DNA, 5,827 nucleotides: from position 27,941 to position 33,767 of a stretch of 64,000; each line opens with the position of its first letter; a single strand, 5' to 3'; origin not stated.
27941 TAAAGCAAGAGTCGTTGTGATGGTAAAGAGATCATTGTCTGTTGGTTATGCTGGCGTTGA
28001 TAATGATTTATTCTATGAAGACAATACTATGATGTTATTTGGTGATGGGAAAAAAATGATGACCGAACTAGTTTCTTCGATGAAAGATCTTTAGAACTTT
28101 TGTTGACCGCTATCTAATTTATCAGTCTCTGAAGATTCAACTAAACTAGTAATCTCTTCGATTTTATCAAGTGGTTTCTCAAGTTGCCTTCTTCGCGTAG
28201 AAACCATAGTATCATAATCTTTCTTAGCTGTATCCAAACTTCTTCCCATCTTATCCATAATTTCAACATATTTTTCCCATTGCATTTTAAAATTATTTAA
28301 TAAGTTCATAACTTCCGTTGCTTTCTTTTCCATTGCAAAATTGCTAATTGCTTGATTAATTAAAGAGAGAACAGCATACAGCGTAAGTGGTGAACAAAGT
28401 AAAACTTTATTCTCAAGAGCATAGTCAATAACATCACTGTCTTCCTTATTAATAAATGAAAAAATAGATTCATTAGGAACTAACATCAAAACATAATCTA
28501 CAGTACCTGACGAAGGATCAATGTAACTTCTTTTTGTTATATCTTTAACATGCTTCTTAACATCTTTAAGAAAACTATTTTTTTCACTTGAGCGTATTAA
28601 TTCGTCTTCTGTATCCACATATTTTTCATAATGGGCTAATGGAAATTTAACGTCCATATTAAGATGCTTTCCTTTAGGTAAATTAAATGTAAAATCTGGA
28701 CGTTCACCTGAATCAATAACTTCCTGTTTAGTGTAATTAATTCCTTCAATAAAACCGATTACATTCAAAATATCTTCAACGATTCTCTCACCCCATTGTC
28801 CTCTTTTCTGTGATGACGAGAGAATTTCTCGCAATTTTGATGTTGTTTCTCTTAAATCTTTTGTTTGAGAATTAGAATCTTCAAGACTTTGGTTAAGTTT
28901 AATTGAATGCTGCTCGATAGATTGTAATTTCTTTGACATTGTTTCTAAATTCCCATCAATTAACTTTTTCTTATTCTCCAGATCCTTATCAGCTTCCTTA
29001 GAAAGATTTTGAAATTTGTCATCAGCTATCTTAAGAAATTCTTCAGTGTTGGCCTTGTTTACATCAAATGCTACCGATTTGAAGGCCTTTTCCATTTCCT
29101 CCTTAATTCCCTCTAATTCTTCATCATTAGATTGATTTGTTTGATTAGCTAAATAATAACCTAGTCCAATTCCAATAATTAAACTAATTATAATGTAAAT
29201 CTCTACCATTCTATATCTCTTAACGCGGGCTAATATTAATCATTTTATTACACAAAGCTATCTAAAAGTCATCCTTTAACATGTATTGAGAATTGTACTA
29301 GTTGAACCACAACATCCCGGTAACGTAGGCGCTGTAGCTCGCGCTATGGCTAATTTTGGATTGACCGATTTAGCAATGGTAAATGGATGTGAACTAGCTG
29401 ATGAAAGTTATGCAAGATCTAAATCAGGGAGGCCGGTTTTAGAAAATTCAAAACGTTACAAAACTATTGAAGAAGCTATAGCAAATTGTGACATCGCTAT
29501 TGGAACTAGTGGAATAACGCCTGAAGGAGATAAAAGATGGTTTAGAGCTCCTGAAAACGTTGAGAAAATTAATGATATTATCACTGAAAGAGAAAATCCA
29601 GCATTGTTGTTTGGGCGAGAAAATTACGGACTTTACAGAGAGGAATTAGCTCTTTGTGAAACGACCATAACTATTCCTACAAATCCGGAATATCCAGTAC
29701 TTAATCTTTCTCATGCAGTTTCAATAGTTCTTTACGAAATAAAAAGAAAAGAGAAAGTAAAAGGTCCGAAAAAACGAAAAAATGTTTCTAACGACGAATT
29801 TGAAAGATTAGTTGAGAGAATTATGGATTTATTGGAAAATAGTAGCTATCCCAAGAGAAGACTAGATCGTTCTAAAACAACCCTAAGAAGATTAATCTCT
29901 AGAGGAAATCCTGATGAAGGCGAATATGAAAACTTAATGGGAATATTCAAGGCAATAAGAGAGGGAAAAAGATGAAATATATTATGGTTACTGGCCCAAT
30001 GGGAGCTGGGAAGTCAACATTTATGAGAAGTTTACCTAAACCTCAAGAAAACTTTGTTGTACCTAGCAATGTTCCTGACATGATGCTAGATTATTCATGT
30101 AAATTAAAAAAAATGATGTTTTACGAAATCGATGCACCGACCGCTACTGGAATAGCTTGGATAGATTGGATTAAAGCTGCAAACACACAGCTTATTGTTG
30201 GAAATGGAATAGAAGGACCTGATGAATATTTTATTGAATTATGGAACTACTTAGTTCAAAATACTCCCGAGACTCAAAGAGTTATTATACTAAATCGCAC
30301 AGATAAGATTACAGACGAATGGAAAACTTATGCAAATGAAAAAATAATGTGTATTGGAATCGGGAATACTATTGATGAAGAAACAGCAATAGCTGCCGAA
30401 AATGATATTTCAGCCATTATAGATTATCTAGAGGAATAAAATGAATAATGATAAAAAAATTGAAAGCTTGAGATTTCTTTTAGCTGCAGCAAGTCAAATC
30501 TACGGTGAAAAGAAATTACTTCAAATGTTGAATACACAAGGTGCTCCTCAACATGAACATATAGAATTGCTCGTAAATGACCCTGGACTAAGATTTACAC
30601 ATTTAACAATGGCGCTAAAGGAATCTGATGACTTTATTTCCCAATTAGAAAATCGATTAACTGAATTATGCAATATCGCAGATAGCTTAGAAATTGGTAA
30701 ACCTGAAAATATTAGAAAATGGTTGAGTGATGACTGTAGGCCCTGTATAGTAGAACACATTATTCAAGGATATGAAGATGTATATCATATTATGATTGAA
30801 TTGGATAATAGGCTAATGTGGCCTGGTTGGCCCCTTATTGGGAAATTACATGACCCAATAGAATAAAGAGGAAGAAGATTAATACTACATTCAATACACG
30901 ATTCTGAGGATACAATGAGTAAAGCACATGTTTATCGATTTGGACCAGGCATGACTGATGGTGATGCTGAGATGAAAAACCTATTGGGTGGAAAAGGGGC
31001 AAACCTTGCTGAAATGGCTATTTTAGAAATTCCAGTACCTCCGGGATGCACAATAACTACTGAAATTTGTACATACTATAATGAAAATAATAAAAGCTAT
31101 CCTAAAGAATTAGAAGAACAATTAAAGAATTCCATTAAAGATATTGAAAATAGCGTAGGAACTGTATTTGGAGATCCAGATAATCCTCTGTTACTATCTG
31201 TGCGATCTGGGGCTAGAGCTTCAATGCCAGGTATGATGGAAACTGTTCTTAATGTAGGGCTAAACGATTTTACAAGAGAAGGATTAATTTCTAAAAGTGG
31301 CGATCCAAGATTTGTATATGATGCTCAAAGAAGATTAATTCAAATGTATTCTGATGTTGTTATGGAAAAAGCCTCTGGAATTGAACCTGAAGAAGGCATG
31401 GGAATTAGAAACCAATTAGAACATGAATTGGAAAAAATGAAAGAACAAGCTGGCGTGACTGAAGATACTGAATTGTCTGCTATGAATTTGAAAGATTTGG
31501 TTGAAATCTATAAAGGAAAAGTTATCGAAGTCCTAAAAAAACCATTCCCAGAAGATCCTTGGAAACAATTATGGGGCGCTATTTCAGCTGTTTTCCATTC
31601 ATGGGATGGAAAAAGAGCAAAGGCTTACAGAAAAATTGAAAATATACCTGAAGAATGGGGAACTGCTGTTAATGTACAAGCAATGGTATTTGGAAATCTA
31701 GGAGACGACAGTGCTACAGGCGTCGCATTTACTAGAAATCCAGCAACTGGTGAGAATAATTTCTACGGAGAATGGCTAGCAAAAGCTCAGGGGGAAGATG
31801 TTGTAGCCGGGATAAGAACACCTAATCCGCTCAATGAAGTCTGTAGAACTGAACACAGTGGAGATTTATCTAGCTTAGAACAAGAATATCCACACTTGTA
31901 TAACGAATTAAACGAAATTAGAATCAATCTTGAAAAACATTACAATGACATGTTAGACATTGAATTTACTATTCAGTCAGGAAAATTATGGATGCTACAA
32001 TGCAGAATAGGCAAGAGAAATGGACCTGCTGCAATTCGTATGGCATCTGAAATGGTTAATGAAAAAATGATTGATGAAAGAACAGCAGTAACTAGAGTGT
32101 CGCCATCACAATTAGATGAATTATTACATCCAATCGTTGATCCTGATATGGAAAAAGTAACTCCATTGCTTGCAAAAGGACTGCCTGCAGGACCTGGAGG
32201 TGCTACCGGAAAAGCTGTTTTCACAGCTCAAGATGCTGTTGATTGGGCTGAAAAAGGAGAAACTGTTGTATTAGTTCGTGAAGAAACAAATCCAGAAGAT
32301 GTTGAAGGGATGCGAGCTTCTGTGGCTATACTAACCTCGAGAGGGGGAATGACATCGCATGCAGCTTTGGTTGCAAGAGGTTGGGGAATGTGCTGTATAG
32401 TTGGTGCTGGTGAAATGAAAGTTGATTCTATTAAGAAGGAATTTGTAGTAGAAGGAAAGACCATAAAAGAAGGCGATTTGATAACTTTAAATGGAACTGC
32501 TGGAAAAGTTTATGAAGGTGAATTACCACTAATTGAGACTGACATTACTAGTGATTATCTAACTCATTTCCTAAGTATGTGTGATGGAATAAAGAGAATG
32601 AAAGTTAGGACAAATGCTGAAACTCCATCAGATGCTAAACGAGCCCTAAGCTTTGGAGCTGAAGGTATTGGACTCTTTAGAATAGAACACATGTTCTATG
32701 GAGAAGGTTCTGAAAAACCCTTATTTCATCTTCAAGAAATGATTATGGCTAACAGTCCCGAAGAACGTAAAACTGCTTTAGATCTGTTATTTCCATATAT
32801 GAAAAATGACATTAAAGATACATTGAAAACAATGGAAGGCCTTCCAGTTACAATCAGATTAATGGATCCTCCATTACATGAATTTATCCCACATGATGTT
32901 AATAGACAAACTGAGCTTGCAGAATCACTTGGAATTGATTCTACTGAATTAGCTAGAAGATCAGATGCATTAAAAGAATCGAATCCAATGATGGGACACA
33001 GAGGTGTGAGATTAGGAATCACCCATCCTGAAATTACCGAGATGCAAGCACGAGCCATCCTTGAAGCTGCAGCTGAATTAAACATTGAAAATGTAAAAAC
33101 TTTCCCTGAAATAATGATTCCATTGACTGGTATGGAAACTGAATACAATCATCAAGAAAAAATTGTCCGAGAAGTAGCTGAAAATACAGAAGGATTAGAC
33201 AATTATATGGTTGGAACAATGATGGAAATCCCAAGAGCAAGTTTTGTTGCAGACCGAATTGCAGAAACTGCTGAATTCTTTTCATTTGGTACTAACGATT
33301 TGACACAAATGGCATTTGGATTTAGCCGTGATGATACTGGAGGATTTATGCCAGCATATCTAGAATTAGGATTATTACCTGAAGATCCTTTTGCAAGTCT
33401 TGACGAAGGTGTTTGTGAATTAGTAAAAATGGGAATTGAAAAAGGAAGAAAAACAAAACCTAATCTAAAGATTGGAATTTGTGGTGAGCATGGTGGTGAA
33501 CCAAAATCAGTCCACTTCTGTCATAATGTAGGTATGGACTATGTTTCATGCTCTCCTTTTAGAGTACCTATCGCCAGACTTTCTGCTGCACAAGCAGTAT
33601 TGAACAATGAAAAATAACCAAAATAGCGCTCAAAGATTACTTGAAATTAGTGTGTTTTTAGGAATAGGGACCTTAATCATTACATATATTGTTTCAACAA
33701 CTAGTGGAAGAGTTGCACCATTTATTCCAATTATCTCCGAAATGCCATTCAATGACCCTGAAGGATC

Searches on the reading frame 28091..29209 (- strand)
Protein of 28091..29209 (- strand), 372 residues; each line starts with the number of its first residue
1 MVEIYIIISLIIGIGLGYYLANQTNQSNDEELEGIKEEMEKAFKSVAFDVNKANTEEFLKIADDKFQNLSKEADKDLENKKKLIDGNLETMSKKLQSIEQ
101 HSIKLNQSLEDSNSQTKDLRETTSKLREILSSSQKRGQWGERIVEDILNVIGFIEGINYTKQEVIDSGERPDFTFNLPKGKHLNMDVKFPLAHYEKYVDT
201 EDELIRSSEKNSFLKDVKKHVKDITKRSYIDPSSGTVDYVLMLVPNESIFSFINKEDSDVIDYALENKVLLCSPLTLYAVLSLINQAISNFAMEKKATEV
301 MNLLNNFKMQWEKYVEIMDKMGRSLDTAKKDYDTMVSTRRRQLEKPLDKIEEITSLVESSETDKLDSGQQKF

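Call 58: search_protein_families(library=pfam, proteins=[window:28091-29209:-], max_evalue=0.00001)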
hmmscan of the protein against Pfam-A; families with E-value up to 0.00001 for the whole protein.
window:28091-29209:- (372 aa): 2 families
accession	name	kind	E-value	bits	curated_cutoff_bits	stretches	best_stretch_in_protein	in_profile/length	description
PF02646.22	RmuC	-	5.7e-69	232.9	26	1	77-354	3-285/291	RmuC family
PF05478.16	Prominin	-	8.8e-08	31.2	34.3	1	7-135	146-281/799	Prominin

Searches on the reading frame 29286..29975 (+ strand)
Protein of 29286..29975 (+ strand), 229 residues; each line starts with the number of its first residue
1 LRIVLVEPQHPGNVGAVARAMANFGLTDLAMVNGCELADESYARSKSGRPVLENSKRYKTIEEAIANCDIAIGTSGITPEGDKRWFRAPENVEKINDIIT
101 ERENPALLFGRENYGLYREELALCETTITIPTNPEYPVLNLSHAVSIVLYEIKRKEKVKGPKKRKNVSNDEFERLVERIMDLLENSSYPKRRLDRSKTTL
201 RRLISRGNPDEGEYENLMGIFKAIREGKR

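Call 58: search_protein_families(library=pfam, proteins=[window:29286-29975:+], max_evalue=0.00001)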
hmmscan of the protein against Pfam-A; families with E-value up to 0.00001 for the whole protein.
window:29286-29975:+ (229 aa): 1 family
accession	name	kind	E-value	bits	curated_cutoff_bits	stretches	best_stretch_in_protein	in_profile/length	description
PF00588.24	SpoU_methylase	-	3.5e-28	98.9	29.7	1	2-150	3-142/142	SpoU rRNA Methylase family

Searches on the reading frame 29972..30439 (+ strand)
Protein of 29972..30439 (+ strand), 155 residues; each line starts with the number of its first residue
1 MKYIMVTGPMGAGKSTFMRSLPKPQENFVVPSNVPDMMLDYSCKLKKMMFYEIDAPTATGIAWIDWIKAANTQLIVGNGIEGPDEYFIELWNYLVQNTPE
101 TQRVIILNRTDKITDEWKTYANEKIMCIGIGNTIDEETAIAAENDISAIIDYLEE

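Call 3: search_protein_families(library=pfam, proteins=[window:29972-30439:+], max_evalue=0.1)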
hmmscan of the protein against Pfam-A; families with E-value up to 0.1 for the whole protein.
window:29972-30439:+ (155 aa): 13 families
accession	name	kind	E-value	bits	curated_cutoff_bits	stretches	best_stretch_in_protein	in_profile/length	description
PF13238.12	AAA_18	-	0.00056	20.8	29.4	1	4-47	1-34/128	AAA domain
PF13671.12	AAA_33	-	0.004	17.9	27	1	4-55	2-43/143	AAA domain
PF02492.25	cobW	-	0.0054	16.8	20.7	1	4-23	3-22/180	CobW/HypB/UreG, nucleotide-binding domain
PF13479.12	AAA_24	-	0.0061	16.9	27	1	4-24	5-25/195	AAA domain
PF00910.28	RNA_helicase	-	0.011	16.7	21.5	0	4-22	1-19/105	RNA helicase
PF13191.12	AAA_16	-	0.011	16.7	32.6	1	3-37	26-63/167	AAA ATPase domain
PF02367.23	TsaE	-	0.014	15.8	26.6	1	3-24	23-44/128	Threonylcarbamoyl adenosine biosynthesis protein TsaE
PF13401.12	AAA_22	-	0.018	15.8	27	1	4-38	8-45/130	AAA domain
PF03193.22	RsgA_GTPase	-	0.021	15.1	30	0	3-23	108-128/174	RsgA GTPase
PF00004.35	AAA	-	0.023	15.6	21.2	1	4-134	1-111/131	ATPase family associated with various cellular activities (AAA)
PF13555.12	AAA_29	-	0.028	14.6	27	1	4-18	25-39/61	P-loop containing region of AAA domain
PF01712.25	dNK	-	0.054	13.7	27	1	4-36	1-32/203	Deoxynucleoside kinase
PF25199.1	nSTAND_NTPase5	-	0.067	13.4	34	0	2-19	42-59/145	Novel STAND NTPase 5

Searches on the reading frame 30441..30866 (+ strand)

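Call 3: search_protein_families(library=pfam, proteins=[window:30441-30866:+], max_evalue=0.1)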
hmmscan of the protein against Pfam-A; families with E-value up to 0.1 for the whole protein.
window:30441-30866:+ (141 aa): 1 family
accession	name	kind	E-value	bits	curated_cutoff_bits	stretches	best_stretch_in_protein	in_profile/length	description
PF24862.1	SUS_EPBD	-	0.066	14.1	27.7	1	23-71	21-66/88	Sucrose synthase EPBD domain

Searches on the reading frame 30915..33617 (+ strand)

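Call 58: search_protein_families(library=pfam, proteins=[window:30915-33617:+], max_evalue=0.00001)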
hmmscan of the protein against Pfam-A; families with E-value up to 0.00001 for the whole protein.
window:30915-33617:+ (900 aa): 3 families
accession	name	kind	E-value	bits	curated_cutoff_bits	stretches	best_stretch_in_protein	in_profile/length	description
PF02896.24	PEP-utilizers_C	-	7.3e-74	249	22.8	1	549-894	7-291/293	PEP-utilising enzyme, PEP-binding domain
PF01326.24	PPDK_N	-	9.5e-53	180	27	3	64-304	75-218/328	Pyruvate phosphate dikinase, AMP/ATP-binding domain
PF00391.29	PEP-utilizers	-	1.2e-21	76.5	23.1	1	449-530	3-72/72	PEP-utilising enzyme, mobile domain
